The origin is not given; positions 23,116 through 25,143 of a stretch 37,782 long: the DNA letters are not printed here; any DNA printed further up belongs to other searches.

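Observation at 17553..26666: TetR-linked B12 acyl-CoA mutase locus whose catalytic subunit is non-canonical at the substrate-specificity motifs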

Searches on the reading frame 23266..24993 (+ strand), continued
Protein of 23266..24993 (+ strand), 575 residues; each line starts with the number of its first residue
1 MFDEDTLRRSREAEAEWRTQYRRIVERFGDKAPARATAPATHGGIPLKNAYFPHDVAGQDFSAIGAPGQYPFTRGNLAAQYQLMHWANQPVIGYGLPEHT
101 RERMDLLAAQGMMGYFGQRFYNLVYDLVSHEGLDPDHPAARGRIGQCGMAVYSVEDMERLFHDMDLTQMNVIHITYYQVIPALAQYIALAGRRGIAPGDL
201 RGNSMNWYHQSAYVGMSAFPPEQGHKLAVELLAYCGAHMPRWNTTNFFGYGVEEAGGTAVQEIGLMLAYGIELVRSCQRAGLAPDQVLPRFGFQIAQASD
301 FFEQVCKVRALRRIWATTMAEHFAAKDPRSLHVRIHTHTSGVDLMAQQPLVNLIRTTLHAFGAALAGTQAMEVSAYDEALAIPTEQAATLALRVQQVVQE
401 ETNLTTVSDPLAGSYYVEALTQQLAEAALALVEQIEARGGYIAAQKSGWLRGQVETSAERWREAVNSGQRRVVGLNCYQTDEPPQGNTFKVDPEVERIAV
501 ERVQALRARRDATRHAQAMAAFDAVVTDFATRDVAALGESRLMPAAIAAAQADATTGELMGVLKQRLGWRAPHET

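Call 11: find_homologous_proteins(query=window:23266-24993:+, max_evalue=1e-20)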
Query window:23266-24993:+ (575 aa): 7713 proteins with E <= 1e-20 among 8000 candidates; the best 120 are listed.
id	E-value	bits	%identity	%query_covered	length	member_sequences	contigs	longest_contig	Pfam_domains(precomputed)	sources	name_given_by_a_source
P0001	0.0e+0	1250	96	100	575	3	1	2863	PF01642.29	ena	-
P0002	0.0e+0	1174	89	100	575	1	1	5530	PF01642.29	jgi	jgi:methylmalonyl-CoA mutase, N-terminal domain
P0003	0.0e+0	1154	88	100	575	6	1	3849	PF01642.29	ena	-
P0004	0.0e+0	1087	82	100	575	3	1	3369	PF01642.29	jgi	-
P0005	0.0e+0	1085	82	100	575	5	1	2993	PF01642.29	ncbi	-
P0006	0.0e+0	1036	78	100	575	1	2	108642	PF01642.29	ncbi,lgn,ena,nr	ncbi:MAG: acyl-CoA mutase large subunit family protein [Alphaproteobacteria bacterium]|nr:acyl-CoA m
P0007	0.0e+0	1026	78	100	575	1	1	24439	PF01642.29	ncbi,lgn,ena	-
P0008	0.0e+0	1025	78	100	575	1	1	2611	PF01642.29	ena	-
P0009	0.0e+0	1023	77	100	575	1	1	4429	PF01642.29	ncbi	-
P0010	0.0e+0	1023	78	100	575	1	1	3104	PF01642.29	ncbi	-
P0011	5.6e-298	1007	76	100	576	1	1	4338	PF01642.29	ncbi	-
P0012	3.2e-296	1002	76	100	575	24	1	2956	PF01642.29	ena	-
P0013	4.9e-296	1001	77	100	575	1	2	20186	PF01642.29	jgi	jgi:methylmalonyl-CoA mutase N-terminal domain/subunit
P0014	9.1e-296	1000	76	100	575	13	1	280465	PF01642.29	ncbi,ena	-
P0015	1.7e-295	999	76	100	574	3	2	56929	PF01642.29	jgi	-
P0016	5.8e-295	997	75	100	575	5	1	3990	PF01642.29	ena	-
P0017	6.0e-295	997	75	100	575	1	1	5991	PF01642.29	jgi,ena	-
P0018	1.3e-294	996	74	100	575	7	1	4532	PF01642.29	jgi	-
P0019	3.6e-294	995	75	100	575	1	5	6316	PF01642.29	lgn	-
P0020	4.2e-294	995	75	100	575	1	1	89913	PF01642.29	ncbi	-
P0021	2.0e-293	992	75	100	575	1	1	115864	PF01642.29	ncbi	-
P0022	2.9e-293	992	75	100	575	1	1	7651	PF01642.29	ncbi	-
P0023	4.4e-293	991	74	100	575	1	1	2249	PF01642.29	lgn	-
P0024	9.1e-293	990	75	100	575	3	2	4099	PF01642.29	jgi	jgi:methylmalonyl-CoA mutase N-terminal domain/subunit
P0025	3.8e-292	988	74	100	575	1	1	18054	PF01642.29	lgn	-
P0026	1.4e-290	983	75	100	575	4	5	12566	PF01642.29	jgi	jgi:methylmalonyl-CoA mutase N-terminal domain/subunit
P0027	3.3e-290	982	75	100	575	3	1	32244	PF01642.29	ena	-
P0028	4.0e-290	981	77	96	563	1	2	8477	PF01642.29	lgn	-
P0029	7.1e-290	981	75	100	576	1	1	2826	PF01642.29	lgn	-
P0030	2.0e-289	979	74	100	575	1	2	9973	PF01642.29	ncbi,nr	ncbi:MAG: methylmalonyl-CoA mutase [Gammaproteobacteria bacterium]|nr:methylmalonyl-CoA mutase [Gamm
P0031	2.9e-289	979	74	100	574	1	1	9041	PF01642.29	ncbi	-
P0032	3.2e-289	979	75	100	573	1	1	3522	PF01642.29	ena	-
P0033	9.3e-289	977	75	100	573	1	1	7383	PF01642.29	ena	-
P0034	4.3e-288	975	73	100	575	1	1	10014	PF01642.29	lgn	-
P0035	4.8e-288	975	74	100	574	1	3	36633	PF01642.29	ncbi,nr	ncbi:MAG: hypothetical protein GY708_16840 [Actinomycetia bacterium]|nr:hypothetical protein [Actino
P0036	5.8e-288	974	74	100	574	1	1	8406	PF01642.29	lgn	-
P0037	9.4e-288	974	73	100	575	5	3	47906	PF01642.29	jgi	jgi:methylmalonyl-CoA mutase N-terminal domain/subunit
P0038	1.0e-287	974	73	100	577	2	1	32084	PF01642.29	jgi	jgi:methylmalonyl-CoA mutase N-terminal domain/subunit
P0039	1.2e-287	973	73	100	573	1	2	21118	PF01642.29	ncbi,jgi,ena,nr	ncbi:MAG: acyl-CoA mutase large subunit family protein [Alphaproteobacteria bacterium]|jgi:methylmal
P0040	6.7e-287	971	73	100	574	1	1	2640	PF01642.29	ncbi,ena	-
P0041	7.3e-287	971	75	100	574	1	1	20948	PF01642.29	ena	-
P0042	1.0e-286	970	74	100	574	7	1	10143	PF01642.29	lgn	-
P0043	1.6e-286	970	72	100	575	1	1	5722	PF01642.29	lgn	-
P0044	2.3e-286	969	73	100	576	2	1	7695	PF01642.29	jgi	jgi:methylmalonyl-CoA mutase N-terminal domain/subunit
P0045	2.3e-286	969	73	100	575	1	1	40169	PF01642.29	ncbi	-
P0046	4.3e-286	968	72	100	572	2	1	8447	PF01642.29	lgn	-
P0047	6.6e-286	968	74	100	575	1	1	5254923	PF01642.29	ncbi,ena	-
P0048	8.4e-286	967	73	100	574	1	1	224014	PF01642.29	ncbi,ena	-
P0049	1.7e-285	966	73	100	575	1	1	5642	PF01642.29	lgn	-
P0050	2.4e-285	966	73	100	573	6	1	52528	PF01642.29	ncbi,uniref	ncbi:acyl-CoA mutase large subunit family protein [Streptomyces sp. NPDC001292]|uniref:acyl-CoA muta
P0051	2.8e-285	965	73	100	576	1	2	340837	PF01642.29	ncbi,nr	ncbi:MAG: acyl-CoA mutase large subunit family protein [Hyphomicrobiales bacterium]|nr:acyl-CoA muta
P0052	3.9e-285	965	73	100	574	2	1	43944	PF01642.29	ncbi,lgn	-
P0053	4.0e-285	965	73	100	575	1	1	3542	PF01642.29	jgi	-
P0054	4.6e-285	965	74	100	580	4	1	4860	PF01642.29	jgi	jgi:methylmalonyl-CoA mutase, N-terminal domain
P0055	7.2e-285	964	73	100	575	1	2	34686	PF01642.29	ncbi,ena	-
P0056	1.5e-284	963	74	100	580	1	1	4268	PF01642.29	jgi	jgi:methylmalonyl-CoA mutase N-terminal domain/subunit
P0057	1.9e-284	963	72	100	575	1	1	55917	PF01642.29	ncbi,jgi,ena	-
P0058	2.4e-284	962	73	100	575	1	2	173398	PF01642.29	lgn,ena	-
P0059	2.7e-284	962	73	100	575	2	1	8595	PF01642.29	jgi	-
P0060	3.1e-284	962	73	100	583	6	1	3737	PF01642.29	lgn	-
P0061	4.3e-284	962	73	100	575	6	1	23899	PF01642.29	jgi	jgi:methylmalonyl-CoA mutase N-terminal domain/subunit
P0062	5.5e-284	961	73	100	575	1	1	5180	PF01642.29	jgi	jgi:methylmalonyl-CoA mutase N-terminal domain/subunit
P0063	5.6e-284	961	72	100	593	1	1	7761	PF01642.29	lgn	-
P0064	6.2e-284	961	73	100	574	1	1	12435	PF01642.29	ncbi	-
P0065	6.7e-284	961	75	97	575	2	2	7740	PF01642.29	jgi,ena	jgi:methylmalonyl-CoA mutase, N-terminal domain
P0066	1.1e-283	960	72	100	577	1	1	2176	PF01642.29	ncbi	-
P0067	1.2e-283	960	73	100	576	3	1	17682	PF01642.29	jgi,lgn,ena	-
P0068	1.2e-283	960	73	100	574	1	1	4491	PF01642.29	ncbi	-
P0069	1.3e-283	960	73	98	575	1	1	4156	PF01642.29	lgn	-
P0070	1.4e-283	960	73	100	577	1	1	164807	PF01642.29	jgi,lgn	-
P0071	1.6e-283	960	72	100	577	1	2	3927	PF01642.29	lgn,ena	-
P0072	1.6e-283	960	72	100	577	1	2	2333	PF01642.29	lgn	-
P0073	1.8e-283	960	73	100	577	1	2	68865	PF01642.29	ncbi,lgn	-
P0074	2.3e-283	959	72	100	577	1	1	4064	PF01642.29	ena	-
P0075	3.6e-283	959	72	100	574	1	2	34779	PF01642.29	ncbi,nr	ncbi:MAG: hypothetical protein GY773_16800 [Actinomycetia bacterium]|nr:hypothetical protein [Actino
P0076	4.4e-283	958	72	100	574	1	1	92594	PF01642.29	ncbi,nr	ncbi:MAG: hypothetical protein GY724_08760 [Actinomycetia bacterium]|nr:hypothetical protein [Actino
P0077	5.4e-283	958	73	100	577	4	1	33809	PF01642.29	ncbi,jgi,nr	ncbi:MAG: acyl-CoA mutase large subunit family protein [Alphaproteobacteria bacterium]|jgi:methylmal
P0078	5.8e-283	958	72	100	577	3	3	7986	PF01642.29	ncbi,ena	-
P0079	6.2e-283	958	73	100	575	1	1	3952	PF01642.29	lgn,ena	-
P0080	7.0e-283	958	72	100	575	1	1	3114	PF01642.29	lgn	-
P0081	7.0e-283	958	74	99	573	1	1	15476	PF01642.29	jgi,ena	-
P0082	7.7e-283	957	73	100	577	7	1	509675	PF01642.29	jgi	-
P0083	1.1e-282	957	73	100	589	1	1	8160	PF01642.29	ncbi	-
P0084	1.4e-282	957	73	100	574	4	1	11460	PF01642.29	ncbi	ncbi:MAG: acyl-CoA mutase large subunit family protein [Acidimicrobiia bacterium]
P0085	1.5e-282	956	72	100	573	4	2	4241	PF01642.29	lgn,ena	-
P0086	3.0e-282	955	72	100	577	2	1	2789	PF01642.29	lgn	-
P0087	3.5e-282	955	73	100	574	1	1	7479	PF06368.18,PF01642.29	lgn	-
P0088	4.6e-282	955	73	100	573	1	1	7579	PF01642.29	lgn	-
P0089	5.0e-282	955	71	100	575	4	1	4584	PF01642.29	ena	-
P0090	5.4e-282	955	72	100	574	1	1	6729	PF01642.29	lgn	-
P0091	6.5e-282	954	72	100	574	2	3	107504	PF01642.29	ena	-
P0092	7.2e-282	954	73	100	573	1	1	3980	PF01642.29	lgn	-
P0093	1.1e-281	954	72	100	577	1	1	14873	PF01642.29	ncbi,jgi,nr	ncbi:MAG: hypothetical protein HOH04_13155 [Rhodospirillaceae bacterium]|jgi:methylmalonyl-CoA mutas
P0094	2.3e-281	953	72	100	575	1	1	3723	PF01642.29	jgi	-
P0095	2.4e-281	952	72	100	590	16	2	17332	PF01642.29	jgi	jgi:methylmalonyl-CoA mutase N-terminal domain/subunit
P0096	2.7e-281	952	73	100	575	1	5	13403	PF01642.29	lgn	-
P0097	5.4e-281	951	72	100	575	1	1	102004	PF01642.29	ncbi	-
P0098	6.2e-281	951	73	100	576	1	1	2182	PF01642.29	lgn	-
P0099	7.3e-281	951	71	100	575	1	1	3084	PF01642.29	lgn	-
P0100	8.2e-281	951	71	100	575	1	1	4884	PF01642.29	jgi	jgi:methylmalonyl-CoA mutase, N-terminal domain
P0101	1.2e-280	950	72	100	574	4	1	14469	PF01642.29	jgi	-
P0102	1.5e-280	950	72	100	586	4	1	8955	PF01642.29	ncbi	-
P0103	3.8e-280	949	72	100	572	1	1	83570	PF01642.29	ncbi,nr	ncbi:MAG: methylmalonyl-CoA mutase family protein [Acidimicrobiia bacterium]|nr:MAG: methylmalonyl-C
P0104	4.9e-280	948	73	100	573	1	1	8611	PF01642.29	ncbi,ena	-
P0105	5.7e-280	948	74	98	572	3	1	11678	PF01642.29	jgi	-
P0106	8.6e-280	947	71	100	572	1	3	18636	PF01642.29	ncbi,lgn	-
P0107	9.3e-280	947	73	100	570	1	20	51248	PF01642.29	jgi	jgi:methylmalonyl-CoA mutase N-terminal domain/subunit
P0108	1.3e-279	947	71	100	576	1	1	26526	PF01642.29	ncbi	-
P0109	1.4e-279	947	71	100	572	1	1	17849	PF01642.29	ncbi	-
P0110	1.5e-279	947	71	100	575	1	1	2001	PF01642.29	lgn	-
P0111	1.7e-279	946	72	100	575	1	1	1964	PF01642.29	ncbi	-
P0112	1.8e-279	946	73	100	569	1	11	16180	PF01642.29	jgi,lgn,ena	jgi:methylmalonyl-CoA mutase N-terminal domain/subunit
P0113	2.1e-279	946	71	100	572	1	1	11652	PF01642.29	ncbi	ncbi:MAG: methylmalonyl-CoA mutase family protein [Acidimicrobiia bacterium]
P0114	2.8e-279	946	70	100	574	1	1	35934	PF01642.29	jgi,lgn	-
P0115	3.0e-279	946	73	98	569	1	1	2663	PF01642.29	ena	-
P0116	4.1e-279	945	73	100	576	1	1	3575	PF01642.29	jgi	jgi:methylmalonyl-CoA mutase N-terminal domain/subunit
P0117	4.2e-279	945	72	100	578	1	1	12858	PF01642.29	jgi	jgi:methylmalonyl-CoA mutase N-terminal domain/subunit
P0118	5.4e-279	945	72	100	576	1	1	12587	PF01642.29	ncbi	-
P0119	5.4e-279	945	72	100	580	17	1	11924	PF01642.29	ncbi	ncbi:MAG: acyl-CoA mutase large subunit family protein [Acidimicrobiia bacterium]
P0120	7.6e-279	944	72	100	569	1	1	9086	PF01642.29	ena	-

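Call 13: find_encoding_contigs(protein=P0047, flank=10000, max_places=3)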
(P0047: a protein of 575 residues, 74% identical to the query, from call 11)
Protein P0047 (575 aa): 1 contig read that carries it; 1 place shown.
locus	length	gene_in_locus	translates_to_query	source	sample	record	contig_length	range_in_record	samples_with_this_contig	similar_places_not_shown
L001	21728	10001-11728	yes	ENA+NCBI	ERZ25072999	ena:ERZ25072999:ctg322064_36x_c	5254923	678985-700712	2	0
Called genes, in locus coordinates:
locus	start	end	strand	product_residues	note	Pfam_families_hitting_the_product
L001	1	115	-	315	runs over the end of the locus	PF00528:BPD_transp_1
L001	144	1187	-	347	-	PF12849:PBP_like_2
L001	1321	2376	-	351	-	PF00512:HisKA, PF02518:HATPase_c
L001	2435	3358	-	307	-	PF12911:OppC_N, PF00528:BPD_transp_1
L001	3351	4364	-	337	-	PF19300:BPD_transp_1_N, PF00528:BPD_transp_1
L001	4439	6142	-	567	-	PF00496:SBP_bac_5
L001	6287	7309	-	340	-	PF00005:ABC_tran, PF08352:oligo_HPY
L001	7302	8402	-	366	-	PF00005:ABC_tran, PF13304:AAA_21 (faint), PF08352:oligo_HPY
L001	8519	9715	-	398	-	PF00108:Thiolase_N, PF02803:Thiolase_C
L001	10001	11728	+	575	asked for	PF01642:MM_CoA_mutase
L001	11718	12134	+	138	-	PF02310:B12-binding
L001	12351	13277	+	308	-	PF02737:3HCDH_N, PF00725:3HCDH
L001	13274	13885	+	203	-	PF00440:TetR_N, PF17932:TetR_C_24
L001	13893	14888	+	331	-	PF03193:RsgA_GTPase (faint), PF03308:MeaB, PF02492:cobW, PF13401:AAA_22 (weak)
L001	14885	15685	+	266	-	PF00378:ECH_1, PF16113:ECH_2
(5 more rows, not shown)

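Call 14: find_related_loci(query=window:23266-24993:+, collection=genome_contigs, flank=10000)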
Query window:23266-24993:+ (575 aa) in genome_contigs; peptide patterns used: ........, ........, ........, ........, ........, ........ (x = any residue, [..] = any of these).
121 stretches matched a pattern; 54 encode a relative of the query (tblastn E <= 1e-3); 54 distinct loci.
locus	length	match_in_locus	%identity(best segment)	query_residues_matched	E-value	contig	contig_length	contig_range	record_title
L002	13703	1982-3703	78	1-574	0e+0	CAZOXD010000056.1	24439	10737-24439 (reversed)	MAG TPA_asm: uncultured Pseudomonadota bacterium isolate binchicken_co136_95 genome assembly, contig: NODE_915_length_24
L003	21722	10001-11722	78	1-574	0e+0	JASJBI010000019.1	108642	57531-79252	MAG: Alphaproteobacteria bacterium isolate MO_074.B3 MO_074.c_156, whole genome shotgun sequence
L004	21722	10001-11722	76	1-574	0e+0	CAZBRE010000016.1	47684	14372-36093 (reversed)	MAG TPA_asm: uncultured Alphaproteobacteria bacterium isolate binchicken_co262_60 genome assembly, contig: NODE_580_leng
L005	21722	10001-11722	76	1-574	0e+0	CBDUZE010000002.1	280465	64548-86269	MAG TPA_asm: uncultured Alphaproteobacteria bacterium isolate SRR22302348_concoct_16 genome assembly, contig: ERZ2507359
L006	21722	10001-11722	75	1-574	0e+0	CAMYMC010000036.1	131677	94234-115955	MAG: uncultured Acidimicrobiaceae bacterium isolate ES_M_Acidobacteriota_16 genome assembly, contig: scaffold_52, whole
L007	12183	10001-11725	75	1-575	0e+0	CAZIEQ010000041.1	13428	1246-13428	MAG TPA_asm: uncultured Acidimicrobiia bacterium isolate binchicken_co275_88 genome assembly, contig: NODE_6723_length_1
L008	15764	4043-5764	72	1-574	0e+0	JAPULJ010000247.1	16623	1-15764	MAG: Alphaproteobacteria bacterium isolate KW1-S21_141 KW1-S21_141_cg247, whole genome shotgun sequence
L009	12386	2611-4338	72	1-574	0e+0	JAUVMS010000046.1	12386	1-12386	MAG: Hyphomicrobiales bacterium isolate CSMAG_590 CSMAG_590_k141_1132849_length_12386_cov_9.3842, whole genome shotgun s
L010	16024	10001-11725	72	1-574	0e+0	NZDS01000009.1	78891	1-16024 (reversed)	MAG: Rhodospirillaceae bacterium isolate ARS1032 69642, whole genome shotgun sequence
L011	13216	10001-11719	74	1-574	0e+0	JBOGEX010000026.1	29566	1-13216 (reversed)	MAG: Acidimicrobiia bacterium isolate M3-S_metawrap_bin.203 k127_4164374, whole genome shotgun sequence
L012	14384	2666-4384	74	1-574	0e+0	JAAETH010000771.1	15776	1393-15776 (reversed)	MAG: Actinomycetes bacterium isolate Vin_2 VinG_CONTIG3448996, whole genome shotgun sequence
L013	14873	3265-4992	72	1-574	0e+0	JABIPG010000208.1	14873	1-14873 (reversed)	MAG: Rhodospirillaceae bacterium isolate SI072_bin112 k141_926737, whole genome shotgun sequence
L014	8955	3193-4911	72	1-574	0e+0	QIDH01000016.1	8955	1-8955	MAG: Acidimicrobiia bacterium isolate SZUA-232 Ga0063294_10004851, whole genome shotgun sequence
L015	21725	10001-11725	73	1-574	0e+0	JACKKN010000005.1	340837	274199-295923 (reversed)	MAG: Hyphomicrobiales bacterium isolate HK-STAS-PROT-66 HK-STAS-PROT-66_5, whole genome shotgun sequence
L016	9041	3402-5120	74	1-574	0e+0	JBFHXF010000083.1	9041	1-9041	MAG: Acidimicrobiia bacterium isolate Mix_sand09.2021.07.Z.5 k141_1431787_length_9041_cov_12.5529, whole genome shotgun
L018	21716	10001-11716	75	3-574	0e+0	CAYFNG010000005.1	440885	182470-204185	MAG TPA_asm: uncultured Sneathiellales bacterium isolate ERP019367_co1_69 genome assembly, contig: NODE_25_length_440885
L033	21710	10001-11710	71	1-574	0e+0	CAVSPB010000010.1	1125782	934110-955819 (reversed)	MAG: uncultured Gammaproteobacteria bacterium isolate MFD01561.bin.2.108 genome assembly, contig: contig_5046, whole gen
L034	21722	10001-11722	68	1-574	0e+0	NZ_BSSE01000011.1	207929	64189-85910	Microtetraspora sp. NBRC 16547 sequence011, whole genome shotgun sequence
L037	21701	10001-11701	67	9-574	0e+0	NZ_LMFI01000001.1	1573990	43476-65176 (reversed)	Nocardioides sp. Root140 contig_1, whole genome shotgun sequence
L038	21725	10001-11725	67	1-574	0e+0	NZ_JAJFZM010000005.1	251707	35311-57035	Nocardia australiensis strain DSM 111727 ctg.s2.000000F.arrow, whole genome shotgun sequence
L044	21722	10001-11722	75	1-574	0e+0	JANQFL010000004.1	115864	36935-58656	MAG: Sneathiellales bacterium isolate PL23a_bin.86 k99_1283696, whole genome shotgun sequence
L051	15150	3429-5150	73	1-574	0e+0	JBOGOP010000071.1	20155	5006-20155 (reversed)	MAG: Pyrinomonadaceae bacterium isolate SE1493_metabat2.bin.15 NODE_290_length_20155_cov_1.282604, whole genome shotgun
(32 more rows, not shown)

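Call 30: find_encoding_contigs(protein=P0050, flank=10000, max_places=2)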
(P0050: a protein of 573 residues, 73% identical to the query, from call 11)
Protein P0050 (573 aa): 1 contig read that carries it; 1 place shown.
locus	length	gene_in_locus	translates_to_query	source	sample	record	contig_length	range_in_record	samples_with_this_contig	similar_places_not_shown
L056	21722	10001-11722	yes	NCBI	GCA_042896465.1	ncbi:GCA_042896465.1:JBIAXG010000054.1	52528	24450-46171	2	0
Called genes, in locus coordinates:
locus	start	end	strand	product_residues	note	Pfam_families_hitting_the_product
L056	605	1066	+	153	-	PF00583:Acetyltransf_1, PF13673:Acetyltransf_10, PF08445:FR47, PF13508:Acetyltransf_7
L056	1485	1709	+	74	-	PF00665:rve (weak)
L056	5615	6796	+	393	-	PF00108:Thiolase_N, PF02803:Thiolase_C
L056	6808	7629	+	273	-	PF00440:TetR_N, PF17932:TetR_C_24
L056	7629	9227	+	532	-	PF00501:AMP-binding, PF13193:AMP-binding_C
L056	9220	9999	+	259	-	PF00378:ECH_1, PF16113:ECH_2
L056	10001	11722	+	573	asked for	PF01642:MM_CoA_mutase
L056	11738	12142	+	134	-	PF02310:B12-binding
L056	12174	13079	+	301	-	PF02737:3HCDH_N, PF00725:3HCDH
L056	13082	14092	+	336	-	PF00753:Lactamase_B, PF12706:Lactamase_B_2 (weak)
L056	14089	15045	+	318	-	PF03308:MeaB, PF13604:AAA_30 (weak), PF02492:cobW (faint), PF03029:ATP_bind_1 (faint)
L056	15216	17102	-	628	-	PF04185:Phosphoesterase, PF05506:PLipase_C_C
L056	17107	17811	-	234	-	PF13242:Hydrolase_like (faint), PF00702:Hydrolase, PF12710:HAD, PF13419:HAD_2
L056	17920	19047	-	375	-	PF00005:ABC_tran, PF13304:AAA_21 (weak), PF08402:TOBE_2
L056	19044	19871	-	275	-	PF00528:BPD_transp_1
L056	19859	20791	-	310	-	PF00528:BPD_transp_1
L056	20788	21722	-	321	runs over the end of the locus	PF01547:SBP_bac_1, PF13531:SBP_bac_11, PF13416:SBP_bac_8, PF13343:SBP_bac_6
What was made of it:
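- Streptomyces has a single operon: thiolase-TetR-ligase-ECH-MutL-MutS-Hbd-MBL-MeaB (call 30).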
